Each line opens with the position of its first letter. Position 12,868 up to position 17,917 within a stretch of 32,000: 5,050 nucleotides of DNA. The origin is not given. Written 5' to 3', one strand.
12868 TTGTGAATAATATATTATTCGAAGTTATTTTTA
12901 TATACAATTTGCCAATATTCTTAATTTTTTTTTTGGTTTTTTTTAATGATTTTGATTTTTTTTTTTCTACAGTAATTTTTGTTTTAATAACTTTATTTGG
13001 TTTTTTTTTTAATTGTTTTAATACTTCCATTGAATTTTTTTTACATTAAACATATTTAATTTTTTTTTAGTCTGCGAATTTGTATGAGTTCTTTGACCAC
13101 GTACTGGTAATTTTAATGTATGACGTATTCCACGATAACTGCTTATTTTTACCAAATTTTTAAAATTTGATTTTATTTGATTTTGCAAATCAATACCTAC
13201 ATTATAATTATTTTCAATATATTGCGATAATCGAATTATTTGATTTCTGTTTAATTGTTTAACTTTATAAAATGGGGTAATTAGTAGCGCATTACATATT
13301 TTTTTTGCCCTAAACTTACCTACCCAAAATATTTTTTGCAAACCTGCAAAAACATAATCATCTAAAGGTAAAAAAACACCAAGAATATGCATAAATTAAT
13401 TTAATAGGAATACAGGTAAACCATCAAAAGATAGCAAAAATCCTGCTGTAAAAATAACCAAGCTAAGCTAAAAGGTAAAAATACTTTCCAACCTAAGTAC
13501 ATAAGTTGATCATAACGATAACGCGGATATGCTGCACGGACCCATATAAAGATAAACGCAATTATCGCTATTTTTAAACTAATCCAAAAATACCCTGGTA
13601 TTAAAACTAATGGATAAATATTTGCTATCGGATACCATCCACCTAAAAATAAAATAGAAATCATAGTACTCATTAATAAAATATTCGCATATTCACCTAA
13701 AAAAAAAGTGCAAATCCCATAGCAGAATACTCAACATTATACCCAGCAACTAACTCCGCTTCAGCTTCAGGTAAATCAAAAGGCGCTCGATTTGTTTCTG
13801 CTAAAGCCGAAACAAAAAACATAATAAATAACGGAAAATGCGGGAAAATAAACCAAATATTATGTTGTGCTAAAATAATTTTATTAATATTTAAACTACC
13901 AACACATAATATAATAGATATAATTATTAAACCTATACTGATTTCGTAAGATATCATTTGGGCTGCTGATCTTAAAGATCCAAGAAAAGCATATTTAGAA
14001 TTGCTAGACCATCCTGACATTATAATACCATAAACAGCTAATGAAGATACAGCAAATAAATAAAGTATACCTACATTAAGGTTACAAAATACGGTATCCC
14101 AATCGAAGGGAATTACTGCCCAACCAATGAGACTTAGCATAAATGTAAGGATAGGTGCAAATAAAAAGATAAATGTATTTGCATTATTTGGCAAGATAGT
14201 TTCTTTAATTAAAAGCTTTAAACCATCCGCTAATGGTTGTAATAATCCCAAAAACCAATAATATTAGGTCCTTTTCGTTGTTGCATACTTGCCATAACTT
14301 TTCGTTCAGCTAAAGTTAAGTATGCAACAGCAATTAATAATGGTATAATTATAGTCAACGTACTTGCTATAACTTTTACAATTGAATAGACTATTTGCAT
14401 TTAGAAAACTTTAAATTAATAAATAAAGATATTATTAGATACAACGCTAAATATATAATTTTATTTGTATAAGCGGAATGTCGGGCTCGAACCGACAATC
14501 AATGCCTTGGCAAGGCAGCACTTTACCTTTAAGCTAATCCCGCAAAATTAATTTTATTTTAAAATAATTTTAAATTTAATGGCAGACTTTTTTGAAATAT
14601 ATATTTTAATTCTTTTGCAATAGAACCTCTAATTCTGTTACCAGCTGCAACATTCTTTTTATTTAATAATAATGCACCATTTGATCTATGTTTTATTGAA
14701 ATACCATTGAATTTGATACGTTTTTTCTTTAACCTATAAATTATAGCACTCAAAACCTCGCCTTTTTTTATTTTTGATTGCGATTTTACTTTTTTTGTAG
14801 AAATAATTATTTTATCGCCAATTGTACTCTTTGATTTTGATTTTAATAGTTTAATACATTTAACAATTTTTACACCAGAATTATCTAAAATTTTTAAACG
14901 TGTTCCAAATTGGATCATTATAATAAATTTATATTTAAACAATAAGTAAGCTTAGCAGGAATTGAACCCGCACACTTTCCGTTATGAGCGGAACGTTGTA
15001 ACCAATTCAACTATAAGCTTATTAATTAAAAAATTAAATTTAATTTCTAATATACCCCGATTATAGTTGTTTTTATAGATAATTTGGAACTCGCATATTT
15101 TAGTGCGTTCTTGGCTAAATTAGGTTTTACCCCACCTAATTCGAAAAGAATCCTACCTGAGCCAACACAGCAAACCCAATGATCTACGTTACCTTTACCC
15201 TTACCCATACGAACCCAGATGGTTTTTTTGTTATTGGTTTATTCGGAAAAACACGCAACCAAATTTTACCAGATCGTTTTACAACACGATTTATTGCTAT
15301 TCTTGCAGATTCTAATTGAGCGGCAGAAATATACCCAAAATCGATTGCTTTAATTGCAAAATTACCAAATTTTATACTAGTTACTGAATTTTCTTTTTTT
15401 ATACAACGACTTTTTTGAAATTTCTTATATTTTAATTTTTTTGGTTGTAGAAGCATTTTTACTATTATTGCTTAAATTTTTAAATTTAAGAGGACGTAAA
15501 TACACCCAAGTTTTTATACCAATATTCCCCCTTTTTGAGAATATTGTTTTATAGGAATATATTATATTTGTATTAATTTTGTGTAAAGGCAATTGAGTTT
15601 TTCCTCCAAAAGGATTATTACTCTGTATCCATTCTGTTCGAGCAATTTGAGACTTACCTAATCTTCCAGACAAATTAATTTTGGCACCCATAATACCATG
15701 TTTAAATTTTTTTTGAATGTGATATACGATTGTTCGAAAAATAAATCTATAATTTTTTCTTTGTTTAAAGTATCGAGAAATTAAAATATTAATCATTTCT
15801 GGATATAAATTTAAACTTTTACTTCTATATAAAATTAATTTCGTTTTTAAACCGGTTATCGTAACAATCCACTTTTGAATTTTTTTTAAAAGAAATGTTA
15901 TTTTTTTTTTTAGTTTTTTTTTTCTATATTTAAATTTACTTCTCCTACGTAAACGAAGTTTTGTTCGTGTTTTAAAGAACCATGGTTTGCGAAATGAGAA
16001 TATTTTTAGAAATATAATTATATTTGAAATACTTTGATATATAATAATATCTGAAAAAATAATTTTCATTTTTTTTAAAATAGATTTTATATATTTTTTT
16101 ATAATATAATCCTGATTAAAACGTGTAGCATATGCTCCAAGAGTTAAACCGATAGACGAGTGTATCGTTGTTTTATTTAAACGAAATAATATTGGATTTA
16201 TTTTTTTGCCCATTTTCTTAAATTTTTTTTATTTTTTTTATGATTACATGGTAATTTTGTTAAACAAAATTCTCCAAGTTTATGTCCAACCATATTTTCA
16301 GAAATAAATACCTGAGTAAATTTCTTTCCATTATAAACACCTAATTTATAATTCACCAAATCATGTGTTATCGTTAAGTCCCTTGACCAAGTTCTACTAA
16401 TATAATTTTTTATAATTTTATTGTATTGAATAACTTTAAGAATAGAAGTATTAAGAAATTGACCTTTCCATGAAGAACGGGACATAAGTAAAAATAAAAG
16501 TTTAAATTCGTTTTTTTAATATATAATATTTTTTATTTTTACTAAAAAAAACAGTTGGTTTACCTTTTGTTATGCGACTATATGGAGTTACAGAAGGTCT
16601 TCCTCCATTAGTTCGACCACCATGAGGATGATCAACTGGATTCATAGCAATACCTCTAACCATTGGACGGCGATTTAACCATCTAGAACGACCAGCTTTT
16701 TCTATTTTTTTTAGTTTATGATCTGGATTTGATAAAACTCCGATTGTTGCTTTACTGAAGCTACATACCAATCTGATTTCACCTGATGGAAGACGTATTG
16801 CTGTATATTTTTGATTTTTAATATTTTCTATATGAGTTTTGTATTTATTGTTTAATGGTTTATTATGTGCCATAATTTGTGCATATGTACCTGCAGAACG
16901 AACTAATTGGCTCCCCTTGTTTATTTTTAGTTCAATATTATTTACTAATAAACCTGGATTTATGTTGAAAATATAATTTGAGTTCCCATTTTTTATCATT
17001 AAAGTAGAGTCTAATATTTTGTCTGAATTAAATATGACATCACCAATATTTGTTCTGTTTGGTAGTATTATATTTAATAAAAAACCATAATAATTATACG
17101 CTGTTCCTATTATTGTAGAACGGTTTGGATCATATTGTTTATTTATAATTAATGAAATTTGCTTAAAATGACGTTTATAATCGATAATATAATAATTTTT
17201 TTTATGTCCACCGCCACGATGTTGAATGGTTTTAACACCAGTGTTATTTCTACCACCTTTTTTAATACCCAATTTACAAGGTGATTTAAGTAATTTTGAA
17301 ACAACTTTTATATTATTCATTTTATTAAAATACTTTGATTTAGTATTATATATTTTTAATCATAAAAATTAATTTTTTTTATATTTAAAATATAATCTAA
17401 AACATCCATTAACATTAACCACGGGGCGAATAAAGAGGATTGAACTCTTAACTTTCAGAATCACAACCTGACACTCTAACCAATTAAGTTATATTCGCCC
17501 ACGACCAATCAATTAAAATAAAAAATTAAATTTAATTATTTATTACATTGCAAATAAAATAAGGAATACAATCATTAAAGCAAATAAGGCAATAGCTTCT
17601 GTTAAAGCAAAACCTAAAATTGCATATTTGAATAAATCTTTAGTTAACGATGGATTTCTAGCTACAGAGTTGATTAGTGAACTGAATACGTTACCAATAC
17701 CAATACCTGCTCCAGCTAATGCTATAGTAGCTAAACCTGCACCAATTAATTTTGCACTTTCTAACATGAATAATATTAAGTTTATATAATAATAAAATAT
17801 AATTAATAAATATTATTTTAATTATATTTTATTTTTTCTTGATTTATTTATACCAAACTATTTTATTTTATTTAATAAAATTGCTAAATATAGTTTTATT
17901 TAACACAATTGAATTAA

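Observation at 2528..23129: About 50 'one base short' sites break conserved genes; every one needs +1 nt and none needs -1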

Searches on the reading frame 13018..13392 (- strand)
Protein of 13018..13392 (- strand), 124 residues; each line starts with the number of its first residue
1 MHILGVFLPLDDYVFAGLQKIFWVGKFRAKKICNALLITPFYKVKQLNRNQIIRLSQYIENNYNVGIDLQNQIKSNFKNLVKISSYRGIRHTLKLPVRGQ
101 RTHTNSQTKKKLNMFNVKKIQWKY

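Call 44: find_encoding_contigs(protein=window:13018-13392:-, flank=10000, max_places=10)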
Protein window:13018-13392:- (124 aa): no gene with exactly this product is on record in the collection.

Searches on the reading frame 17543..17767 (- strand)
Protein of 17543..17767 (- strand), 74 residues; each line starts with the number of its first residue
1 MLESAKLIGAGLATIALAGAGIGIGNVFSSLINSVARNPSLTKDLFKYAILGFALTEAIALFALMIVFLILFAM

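Call 31: find_encoding_contigs(protein=window:17543-17767:-, flank=10000, max_places=10)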
Protein window:17543-17767:- (74 aa): 1 contig read that carries it; 1 place shown.
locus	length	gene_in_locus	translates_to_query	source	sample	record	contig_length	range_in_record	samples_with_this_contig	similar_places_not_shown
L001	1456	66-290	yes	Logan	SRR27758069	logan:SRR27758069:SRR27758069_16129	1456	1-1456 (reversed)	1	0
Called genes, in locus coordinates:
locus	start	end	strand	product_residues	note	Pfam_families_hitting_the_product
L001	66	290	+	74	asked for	PF00137:ATP-synt_C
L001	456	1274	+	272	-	PF00181:Ribosomal_L2_N, PF03947:Ribosomal_L2_C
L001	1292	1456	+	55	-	?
